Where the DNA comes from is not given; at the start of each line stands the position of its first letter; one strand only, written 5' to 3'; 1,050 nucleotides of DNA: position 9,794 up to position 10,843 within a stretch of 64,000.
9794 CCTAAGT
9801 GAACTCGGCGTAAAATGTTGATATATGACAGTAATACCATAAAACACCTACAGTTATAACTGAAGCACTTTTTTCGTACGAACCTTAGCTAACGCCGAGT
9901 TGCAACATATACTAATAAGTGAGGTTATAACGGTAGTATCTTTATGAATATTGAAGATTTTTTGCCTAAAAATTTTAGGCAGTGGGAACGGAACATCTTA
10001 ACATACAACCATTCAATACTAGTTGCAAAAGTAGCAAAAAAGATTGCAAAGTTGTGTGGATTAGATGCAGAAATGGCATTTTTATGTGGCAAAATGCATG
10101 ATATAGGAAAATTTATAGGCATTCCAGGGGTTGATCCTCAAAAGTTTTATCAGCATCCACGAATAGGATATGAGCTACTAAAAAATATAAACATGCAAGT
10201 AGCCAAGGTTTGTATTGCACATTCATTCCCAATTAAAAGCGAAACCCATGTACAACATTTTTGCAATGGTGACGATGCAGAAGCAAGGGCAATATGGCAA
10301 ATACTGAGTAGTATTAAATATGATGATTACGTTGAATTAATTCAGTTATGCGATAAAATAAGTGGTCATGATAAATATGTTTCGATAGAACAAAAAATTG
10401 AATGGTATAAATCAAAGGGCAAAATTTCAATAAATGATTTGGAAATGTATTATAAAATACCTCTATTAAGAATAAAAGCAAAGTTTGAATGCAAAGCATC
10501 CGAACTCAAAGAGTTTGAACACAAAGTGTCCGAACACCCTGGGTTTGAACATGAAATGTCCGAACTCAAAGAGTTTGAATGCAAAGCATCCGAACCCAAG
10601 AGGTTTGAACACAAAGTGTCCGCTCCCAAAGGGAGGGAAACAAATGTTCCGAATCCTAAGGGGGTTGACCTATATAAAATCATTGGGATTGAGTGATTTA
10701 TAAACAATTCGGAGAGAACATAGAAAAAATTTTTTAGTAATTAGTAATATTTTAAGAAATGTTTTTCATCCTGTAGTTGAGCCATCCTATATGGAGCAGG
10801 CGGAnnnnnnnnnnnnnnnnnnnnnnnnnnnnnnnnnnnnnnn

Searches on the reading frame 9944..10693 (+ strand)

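Call 3: search_protein_families(library=pfam, proteins=[window:9944-10693:+], max_evalue=1)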
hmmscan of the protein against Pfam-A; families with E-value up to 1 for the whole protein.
window:9944-10693:+ (250 aa): 3 families
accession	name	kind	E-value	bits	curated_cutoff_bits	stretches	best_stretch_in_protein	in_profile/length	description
PF01966.28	HD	-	3.8e-09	37.3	22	1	20-138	1-112/116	HD domain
PF08668.18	HDOD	-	3e-06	27.3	22.9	1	21-58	96-134/196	HDOD domain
PF20919.3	DHU1_N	-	0.099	12.3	26.7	1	121-176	48-94/370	DWD hypersensitive to UV-B 1, N-terminal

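Call 4: search_protein_families(library=ncbifam, proteins=[window:9944-10693:+], max_evalue=1)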
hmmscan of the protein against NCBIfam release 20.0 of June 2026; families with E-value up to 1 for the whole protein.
window:9944-10693:+ (250 aa): 15 families
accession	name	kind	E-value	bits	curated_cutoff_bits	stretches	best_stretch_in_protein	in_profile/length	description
TIGR00277.1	HDIG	domain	4.3e-09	36.1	27.6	1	20-85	5-71/84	HDIG domain-containing metalloprotein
TIGR03319.1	RNase_Y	equivalog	4.2e-08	32.1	454.35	1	16-111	328-418/514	ribonuclease Y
NF005519.0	PRK07152.1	equivalog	1.5e-05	24.2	315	1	20-149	197-316/361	nicotinate-nucleotide adenylyltransferase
TIGR01596.1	cas3_HD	equivalog_domain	8.2e-05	22.7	43.45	1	22-57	3-45/178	CRISPR-associated endonuclease Cas3''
NF009344.0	PRK12705.1-1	equivalog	0.00012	20.8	831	1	16-58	386-426/572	hypothetical protein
TIGR00488.1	TIGR00488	equivalog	0.00053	19.9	70.15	1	21-58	10-47/173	bis(5'-nucleosyl)-tetraphosphatase (symmetrical) YqeK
NF002829.0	PRK03007.1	equivalog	0.0025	16.8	385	1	16-55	65-102/425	deoxyguanosinetriphosphate triphosphohydrolase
NF009345.0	PRK12705.1-2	equivalog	0.0027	16.3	904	1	16-86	323-386/509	hypothetical protein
NF009347.0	PRK12705.1-4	equivalog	0.0033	16.2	579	1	14-84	281-344/473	hypothetical protein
NF045665.1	NTPtran_DVU1551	equivalog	0.0075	15.3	315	1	20-92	218-285/359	DVU_1551 family NTP transferase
NF009346.0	PRK12705.1-3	equivalog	0.0086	14.9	545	1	17-56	299-336/493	hypothetical protein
NF000997.0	PRK00106.1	equivalog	0.01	14.4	937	1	15-81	348-407/535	ribonuclease Y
TIGR02318.1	phosphono_phnM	equivalog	0.066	12.1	390.55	1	81-170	109-196/376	phosphonate metabolism protein PhnM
NF011983.0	PRK15446.1-4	equivalog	0.081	11.8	486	1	119-171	148-200/379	alpha-D-ribose 1-methylphosphonate 5-triphosphate diphosphatase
NF053512.1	nitric_RR_NosR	exception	0.2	10.6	400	1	19-57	191-232/422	response regulator c-di-GMP phosphodiesterase, NosR family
